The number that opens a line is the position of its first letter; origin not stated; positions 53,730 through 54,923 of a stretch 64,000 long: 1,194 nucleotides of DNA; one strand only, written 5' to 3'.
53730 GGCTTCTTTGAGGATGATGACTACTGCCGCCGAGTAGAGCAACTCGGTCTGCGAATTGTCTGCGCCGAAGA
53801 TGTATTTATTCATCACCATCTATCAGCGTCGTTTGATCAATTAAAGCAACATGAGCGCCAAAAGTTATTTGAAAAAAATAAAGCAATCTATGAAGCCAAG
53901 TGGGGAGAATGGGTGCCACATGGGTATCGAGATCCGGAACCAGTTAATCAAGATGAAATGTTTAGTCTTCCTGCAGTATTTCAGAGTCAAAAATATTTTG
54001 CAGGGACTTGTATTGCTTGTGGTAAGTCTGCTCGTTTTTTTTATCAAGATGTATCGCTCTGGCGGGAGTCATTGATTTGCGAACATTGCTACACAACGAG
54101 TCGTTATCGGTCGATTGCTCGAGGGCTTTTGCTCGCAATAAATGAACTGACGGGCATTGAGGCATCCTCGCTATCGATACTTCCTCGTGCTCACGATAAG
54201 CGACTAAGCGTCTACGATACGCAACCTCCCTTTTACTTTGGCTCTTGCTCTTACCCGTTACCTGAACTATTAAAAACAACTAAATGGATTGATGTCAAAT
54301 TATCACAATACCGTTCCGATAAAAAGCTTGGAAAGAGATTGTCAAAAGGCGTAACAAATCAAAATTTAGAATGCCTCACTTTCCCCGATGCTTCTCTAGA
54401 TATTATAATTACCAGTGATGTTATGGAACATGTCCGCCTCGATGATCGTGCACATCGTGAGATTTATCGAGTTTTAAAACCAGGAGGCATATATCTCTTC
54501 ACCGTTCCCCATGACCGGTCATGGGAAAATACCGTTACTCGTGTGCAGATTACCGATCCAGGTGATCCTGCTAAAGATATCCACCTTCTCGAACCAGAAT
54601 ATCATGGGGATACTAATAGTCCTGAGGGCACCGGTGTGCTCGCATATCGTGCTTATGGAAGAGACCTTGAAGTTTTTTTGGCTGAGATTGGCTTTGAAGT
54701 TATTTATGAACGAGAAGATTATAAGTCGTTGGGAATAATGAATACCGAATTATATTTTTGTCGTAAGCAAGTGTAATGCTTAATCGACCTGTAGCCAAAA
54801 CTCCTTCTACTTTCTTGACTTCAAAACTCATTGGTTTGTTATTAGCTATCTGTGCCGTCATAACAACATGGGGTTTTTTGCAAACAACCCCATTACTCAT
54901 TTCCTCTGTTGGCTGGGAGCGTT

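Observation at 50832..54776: Single 1314-aa polypeptide combining two methyltransferase domains, a charged helical linker and two glycosyltransferase domains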

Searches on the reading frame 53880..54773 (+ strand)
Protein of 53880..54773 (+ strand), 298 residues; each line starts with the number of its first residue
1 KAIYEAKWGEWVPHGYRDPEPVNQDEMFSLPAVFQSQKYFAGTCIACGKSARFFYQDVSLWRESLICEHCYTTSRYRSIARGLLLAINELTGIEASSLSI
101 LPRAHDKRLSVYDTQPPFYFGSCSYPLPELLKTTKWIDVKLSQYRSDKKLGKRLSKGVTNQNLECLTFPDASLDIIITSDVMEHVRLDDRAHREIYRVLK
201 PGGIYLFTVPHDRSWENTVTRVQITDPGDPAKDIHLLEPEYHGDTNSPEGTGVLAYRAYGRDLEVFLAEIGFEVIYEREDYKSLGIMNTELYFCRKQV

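Call 5: search_protein_families(library=pfam, proteins=[window:53880-54773:+], max_evalue=0.01)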
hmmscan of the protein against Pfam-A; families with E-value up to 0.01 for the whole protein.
window:53880-54773:+ (298 aa): 6 families
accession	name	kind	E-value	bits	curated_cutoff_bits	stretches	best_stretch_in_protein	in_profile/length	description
PF08241.18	Methyltransf_11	-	8.4e-11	42.8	21.2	1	143-207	30-95/95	Methyltransferase domain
PF13649.12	Methyltransf_25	-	1.1e-06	29.7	27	1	158-203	50-97/97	Methyltransferase domain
PF08242.18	Methyltransf_12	-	1.6e-05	25.9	30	1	136-204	25-97/98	Methyltransferase domain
PF13847.12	Methyltransf_31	-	2.3e-05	24.5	27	1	162-211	65-113/145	Methyltransferase domain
PF13489.12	Methyltransf_23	-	2.6e-05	24.5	27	1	166-275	75-162/164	Methyltransferase domain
PF01209.24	Ubie_methyltran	-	0.0026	17.6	20.1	1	161-205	105-149/233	ubiE/COQ5 methyltransferase family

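Call 22: search_solved_structures(query=window:53952-54773:+, max_evalue=1)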
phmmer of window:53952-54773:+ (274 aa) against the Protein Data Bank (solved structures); distinct sequences matched with E-value up to 1: 16.
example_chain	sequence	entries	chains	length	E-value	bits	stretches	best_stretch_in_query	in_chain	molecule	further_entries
2avn_A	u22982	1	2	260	0.0021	20.6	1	132-187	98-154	ubiquinone/menaquinone biosynthesis methyltransferase-related protein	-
3mgg_A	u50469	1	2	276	0.0039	19.7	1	135-181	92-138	Methyltransferase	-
5wp5_A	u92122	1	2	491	0.0061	19.1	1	119-184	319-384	Phosphomethylethanolamine N-methyltransferase 2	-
4krh_A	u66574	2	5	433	0.0074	18.8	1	143-185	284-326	Phosphoethanolamine N-methyltransferase 2 | Phospholethanolamine N-methyltransferase 2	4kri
3sm3_A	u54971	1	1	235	0.01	18.4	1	137-201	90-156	SAM-dependent methyltransferases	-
4ine_A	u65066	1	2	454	0.026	17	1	141-185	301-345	Protein PMT-2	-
1xxl_A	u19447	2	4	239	0.038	16.5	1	138-184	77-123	YcgJ protein | ycgJ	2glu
4pne_A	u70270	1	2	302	0.056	15.9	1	141-183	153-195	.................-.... protein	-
5wp4_A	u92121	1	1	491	0.095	15.2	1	130-183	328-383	Phosphoethanolamine N-methyltransferase 1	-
3bus_A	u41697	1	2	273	0.11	15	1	141-181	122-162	Methyltransferase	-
2gs9_A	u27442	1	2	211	0.14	14.6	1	140-184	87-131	Hypothetical protein TT1324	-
9w6x_A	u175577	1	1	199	0.14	14.6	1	140-181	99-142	YtkW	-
2p8j_A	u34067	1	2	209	0.19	14.2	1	133-182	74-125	S-adenosylmethionine-dependent methyltransferase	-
3bkw_A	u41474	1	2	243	0.23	13.9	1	136-187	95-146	S-adenosylmethionine dependent methyltransferase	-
8ys9_A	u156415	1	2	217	0.29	13.6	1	138-187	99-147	Phosphatidylethanolamine N-methyltransferase/phosphatidyl-N-methylethanolamine N-methyltra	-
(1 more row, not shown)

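Call 42: find_homologous_proteins(query=window:53952-54773:+, max_evalue=0.00001)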
Query window:53952-54773:+ (274 aa): 435 proteins with E <= 0.00001 among 890 candidates; the best 120 are listed.
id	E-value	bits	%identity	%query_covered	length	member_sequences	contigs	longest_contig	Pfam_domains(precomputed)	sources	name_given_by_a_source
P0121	1.7e-142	492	77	97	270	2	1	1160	PF13847.13,PF13649.13,PF08241.19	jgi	jgi:SAM-dependent methyltransferase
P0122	7.9e-129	447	71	97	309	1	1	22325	PF13847.13,PF13649.13,PF08241.19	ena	-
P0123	1.7e-124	433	70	98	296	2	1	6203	PF13847.13,PF13649.13,PF08241.19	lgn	-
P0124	4.6e-121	421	66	98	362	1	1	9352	PF13847.13,PF13649.13,PF08241.19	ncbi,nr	ncbi:MAG: methyltransferase domain-containing protein, partial [Chlorobium sp.]|nr:methyltransferase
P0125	1.8e-116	406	66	98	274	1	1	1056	PF13847.13,PF13649.13,PF08241.19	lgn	-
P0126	1.8e-115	403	68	92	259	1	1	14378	PF13847.13,PF13649.13,PF08241.19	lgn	-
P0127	1.1e-114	400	66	95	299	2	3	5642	PF13847.13,PF13649.13,PF08241.19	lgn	-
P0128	8.2e-113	394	65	96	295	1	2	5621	PF13649.13,PF08241.19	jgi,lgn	-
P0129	4.5e-111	389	64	97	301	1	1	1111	PF13847.13,PF08241.19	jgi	-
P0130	1.5e-107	377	60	98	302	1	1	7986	PF13649.13,PF08241.19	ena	-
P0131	7.4e-107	375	75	78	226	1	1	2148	PF13847.13,PF13649.13,PF08241.19,PF08242.19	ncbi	-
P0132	3.3e-106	373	64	92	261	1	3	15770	PF13847.13,PF13649.13,PF08241.19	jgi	jgi:SAM-dependent methyltransferase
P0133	1.1e-101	358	70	78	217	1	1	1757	PF13847.13,PF13649.13,PF08241.19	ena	-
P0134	4.2e-101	356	59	99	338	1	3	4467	PF13649.13,PF08241.19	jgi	jgi:hypothetical protein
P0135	5.6e-101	355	58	97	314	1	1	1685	PF13847.13,PF13489.13,PF13649.13,PF08241.19,PF08242.19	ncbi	ncbi:MAG TPA: class I SAM-dependent methyltransferase, partial [Ramlibacter sp.]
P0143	1.1e-96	341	57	96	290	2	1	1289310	PF13847.13,PF13489.13,PF13649.13,PF08241.19,PF08242.19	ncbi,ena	-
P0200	8.9e-91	322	57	94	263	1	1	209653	PF13847.13,PF13489.13,PF13649.13,PF08241.19,PF08242.19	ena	-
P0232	5.1e-89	316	57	94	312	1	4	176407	PF13847.13,PF13649.13,PF08241.19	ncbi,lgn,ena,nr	ncbi:MAG: class I SAM-dependent methyltransferase [Acidobacteriia bacterium]|nr:class I SAM-dependen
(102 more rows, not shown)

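Call 43: find_encoding_contigs(protein=P0143, flank=10000, max_places=2)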
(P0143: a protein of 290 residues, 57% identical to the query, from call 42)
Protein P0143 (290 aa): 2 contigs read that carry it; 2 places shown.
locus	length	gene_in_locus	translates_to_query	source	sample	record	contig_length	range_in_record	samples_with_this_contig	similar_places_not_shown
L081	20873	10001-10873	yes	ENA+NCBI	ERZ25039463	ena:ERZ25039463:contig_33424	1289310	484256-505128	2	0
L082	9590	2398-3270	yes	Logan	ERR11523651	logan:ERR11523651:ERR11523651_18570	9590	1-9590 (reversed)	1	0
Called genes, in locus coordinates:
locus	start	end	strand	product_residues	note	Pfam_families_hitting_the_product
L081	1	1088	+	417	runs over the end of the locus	PF01266:DAO, PF01494:FAD_binding_3 (faint)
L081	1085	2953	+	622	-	PF00535:Glycos_transf_2, PF13641:Glyco_tranf_2_3, PF00535:Glycos_transf_2, PF10111:Glyco_tranf_2_2 (weak), PF13641:Glyco_tranf_2_3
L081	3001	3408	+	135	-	PF02566:OsmC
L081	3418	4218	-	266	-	PF00378:ECH_1, PF16113:ECH_2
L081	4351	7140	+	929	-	PF04932:Wzy_C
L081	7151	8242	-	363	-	PF01841:Transglut_core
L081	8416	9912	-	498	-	-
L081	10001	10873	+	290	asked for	PF13489:Methyltransf_23, PF08241:Methyltransf_11, PF08242:Methyltransf_12 (weak), PF13649:Methyltransf_25, PF13847:Methyltransf_31 (weak)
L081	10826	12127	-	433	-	PF00375:SDF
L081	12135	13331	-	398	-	-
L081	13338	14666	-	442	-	PF00375:SDF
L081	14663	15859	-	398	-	-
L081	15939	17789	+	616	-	PF00664:ABC_membrane, PF02463:SMC_N (weak), PF00005:ABC_tran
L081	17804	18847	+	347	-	PF17941:PP_kinase_C_1 (faint), PF13090:PP_kinase_C (faint), PF13091:PLDc_2, PF00614:PLDc (faint), PF13091:PLDc_2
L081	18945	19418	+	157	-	PF00903:Glyoxalase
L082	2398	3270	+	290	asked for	PF13489:Methyltransf_23, PF08241:Methyltransf_11, PF08242:Methyltransf_12 (weak), PF13649:Methyltransf_25, PF13847:Methyltransf_31 (weak)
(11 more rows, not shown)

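Call 44: find_encoding_contigs(protein=P0232, flank=10000, max_places=2)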
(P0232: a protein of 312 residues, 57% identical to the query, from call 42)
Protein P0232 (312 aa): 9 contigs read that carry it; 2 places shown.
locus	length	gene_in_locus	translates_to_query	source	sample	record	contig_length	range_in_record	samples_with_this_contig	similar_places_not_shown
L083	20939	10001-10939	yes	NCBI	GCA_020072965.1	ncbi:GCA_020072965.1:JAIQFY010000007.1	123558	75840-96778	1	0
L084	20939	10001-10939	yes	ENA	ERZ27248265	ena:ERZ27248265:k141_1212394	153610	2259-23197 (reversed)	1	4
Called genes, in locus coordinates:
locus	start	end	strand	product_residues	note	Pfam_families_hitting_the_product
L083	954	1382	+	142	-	PF00395:SLH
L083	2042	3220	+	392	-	PF13439:Glyco_transf_4 (faint), PF00534:Glycos_transf_1, PF13692:Glyco_trans_1_4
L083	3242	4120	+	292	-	PF05050:Methyltransf_21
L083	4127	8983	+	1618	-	PF04230:PS_pyruv_trans, PF13692:Glyco_trans_1_4 (weak), PF00534:Glycos_transf_1 (weak), PF13692:Glyco_trans_1_4, PF00535:Glycos_transf_2, PF13506:Glyco_transf_21 (faint), PF13641:Glyco_tranf_2_3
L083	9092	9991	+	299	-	PF13578:Methyltransf_24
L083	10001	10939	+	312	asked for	PF08241:Methyltransf_11, PF13649:Methyltransf_25 (weak), PF13847:Methyltransf_31 (weak)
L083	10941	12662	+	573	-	-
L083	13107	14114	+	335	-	PF13692:Glyco_trans_1_4, PF00534:Glycos_transf_1, PF13524:Glyco_trans_1_2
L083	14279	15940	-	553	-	PF13231:PMT_2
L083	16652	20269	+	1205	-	PF01839:FG-GAP (weak), PF13517:FG-GAP_3, PF01839:FG-GAP (weak), PF13517:FG-GAP_3, PF01839:FG-GAP (weak), PF13517:FG-GAP_3, PF13517:FG-GAP_3, PF13517:FG-GAP_3, +6 more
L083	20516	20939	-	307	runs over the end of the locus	PF13506:Glyco_transf_21 (weak), PF00535:Glycos_transf_2, PF10111:Glyco_tranf_2_2 (weak), PF13641:Glyco_tranf_2_3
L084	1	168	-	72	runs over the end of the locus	-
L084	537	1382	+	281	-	PF00395:SLH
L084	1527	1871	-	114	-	-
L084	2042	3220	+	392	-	PF13439:Glyco_transf_4 (faint), PF00534:Glycos_transf_1, PF13692:Glyco_trans_1_4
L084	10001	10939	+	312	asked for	PF08241:Methyltransf_11, PF13649:Methyltransf_25 (weak), PF13847:Methyltransf_31 (weak)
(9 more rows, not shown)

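Call 45: find_encoding_contigs(protein=P0200, flank=10000, max_places=2)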
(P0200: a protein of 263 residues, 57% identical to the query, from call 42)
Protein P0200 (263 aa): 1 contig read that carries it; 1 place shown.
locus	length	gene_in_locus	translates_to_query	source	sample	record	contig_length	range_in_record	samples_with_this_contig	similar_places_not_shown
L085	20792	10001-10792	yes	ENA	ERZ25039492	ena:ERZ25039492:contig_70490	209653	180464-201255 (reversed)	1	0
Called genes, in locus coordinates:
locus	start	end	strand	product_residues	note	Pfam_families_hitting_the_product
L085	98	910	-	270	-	-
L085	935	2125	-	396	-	PF00395:SLH (weak)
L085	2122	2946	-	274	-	-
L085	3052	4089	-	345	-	PF13439:Glyco_transf_4 (faint), PF00534:Glycos_transf_1, PF13692:Glyco_trans_1_4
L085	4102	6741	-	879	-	-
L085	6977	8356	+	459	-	PF00535:Glycos_transf_2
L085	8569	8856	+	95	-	-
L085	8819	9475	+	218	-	-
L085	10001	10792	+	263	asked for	PF08241:Methyltransf_11, PF13489:Methyltransf_23, PF08242:Methyltransf_12 (weak), PF13649:Methyltransf_25, PF13847:Methyltransf_31 (weak)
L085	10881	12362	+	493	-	PF27133:YfdI_N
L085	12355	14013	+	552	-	-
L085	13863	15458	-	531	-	PF13231:PMT_2 (weak)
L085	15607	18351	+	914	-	PF13231:PMT_2 (weak), PF27133:YfdI_N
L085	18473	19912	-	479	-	PF00413:Peptidase_M10 (weak), PF00395:SLH (faint), PF01833:TIG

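Call 53: search_solved_structures(query=A3, max_evalue=0.01, show_alignments=2)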
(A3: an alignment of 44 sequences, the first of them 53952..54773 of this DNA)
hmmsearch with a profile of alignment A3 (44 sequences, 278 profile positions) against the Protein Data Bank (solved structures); distinct sequences matched with E-value up to 0.01: 10.
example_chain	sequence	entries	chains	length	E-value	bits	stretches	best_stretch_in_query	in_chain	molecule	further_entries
8ys9_A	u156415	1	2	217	6.5e-06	28.4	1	143-193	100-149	Phosphatidylethanolamine N-methyltransferase/phosphatidyl-N-methylethanolamine N-methyltra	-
2avn_A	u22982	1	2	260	5e-05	25.5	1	136-199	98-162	ubiquinone/menaquinone biosynthesis methyltransferase-related protein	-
1xxl_A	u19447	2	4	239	0.00085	21.5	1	142-191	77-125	YcgJ protein | ycgJ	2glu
3mgg_A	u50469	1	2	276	0.0012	21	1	138-184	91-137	Methyltransferase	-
2p8j_A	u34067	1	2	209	0.0015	20.6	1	133-185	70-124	S-adenosylmethionine-dependent methyltransferase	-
6uak_A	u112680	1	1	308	0.0021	20.2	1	145-184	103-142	SAM dependent methyltransferase LahSB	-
1ve3_A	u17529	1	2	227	0.0026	19.9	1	142-194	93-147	hypothetical protein PH0226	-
3bus_A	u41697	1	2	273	0.0027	19.8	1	140-184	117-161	Methyltransferase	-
2gs9_A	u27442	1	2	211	0.0035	19.5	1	144-191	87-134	Hypothetical protein TT1324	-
6uv6_A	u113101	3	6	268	0.0049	19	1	142-184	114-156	D-glucose O-methyltransferase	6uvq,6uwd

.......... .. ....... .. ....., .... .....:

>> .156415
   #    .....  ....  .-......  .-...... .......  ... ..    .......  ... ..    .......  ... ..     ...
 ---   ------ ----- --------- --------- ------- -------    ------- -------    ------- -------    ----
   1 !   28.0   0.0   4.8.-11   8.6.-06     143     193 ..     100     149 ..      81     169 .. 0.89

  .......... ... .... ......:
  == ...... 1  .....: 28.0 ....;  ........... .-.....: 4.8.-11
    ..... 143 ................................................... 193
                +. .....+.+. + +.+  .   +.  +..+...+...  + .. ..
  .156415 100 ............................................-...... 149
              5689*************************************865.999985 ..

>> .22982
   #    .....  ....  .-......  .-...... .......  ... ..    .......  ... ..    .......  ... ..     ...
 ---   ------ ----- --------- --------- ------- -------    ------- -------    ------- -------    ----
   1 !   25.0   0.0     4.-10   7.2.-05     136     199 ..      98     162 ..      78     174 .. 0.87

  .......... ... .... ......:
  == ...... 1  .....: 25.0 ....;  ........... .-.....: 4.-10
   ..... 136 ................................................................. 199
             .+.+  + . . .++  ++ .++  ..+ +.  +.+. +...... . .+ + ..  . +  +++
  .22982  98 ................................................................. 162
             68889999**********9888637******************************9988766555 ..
